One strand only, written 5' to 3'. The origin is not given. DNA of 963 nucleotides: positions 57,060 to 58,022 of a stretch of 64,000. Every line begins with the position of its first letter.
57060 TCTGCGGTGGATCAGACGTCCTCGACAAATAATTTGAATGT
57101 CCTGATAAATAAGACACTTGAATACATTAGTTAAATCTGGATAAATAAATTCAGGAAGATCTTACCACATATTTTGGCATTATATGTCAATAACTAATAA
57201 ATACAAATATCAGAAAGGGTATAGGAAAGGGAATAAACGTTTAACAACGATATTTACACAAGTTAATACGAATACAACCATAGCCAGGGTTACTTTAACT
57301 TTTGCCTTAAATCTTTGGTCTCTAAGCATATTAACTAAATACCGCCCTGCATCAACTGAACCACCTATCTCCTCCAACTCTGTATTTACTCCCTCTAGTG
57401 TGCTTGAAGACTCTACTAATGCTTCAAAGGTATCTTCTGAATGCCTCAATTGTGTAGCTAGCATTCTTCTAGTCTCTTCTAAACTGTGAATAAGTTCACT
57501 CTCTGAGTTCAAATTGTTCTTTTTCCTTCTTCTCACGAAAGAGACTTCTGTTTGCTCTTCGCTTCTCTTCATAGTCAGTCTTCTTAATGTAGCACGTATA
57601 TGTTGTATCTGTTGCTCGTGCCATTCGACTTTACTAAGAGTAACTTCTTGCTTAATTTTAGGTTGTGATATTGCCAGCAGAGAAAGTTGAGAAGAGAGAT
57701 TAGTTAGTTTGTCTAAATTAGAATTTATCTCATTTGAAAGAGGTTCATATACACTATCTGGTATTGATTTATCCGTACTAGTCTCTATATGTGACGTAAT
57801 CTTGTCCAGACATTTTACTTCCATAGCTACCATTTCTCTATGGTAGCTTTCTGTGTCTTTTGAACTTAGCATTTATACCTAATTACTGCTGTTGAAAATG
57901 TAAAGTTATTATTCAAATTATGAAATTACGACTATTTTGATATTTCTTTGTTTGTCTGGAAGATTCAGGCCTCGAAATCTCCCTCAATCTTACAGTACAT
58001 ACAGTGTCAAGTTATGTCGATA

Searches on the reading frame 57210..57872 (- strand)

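Call 34: search_protein_families(library=pfam, max_evalue=0.01, proteins=[window:57210-57872:-])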
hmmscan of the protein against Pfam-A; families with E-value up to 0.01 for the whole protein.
window:57210-57872:- (220 aa): 1 family
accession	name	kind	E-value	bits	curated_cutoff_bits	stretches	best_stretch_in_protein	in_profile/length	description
PF03908.18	Sec20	-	2e-13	50.5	27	1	124-213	3-92/92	Sec20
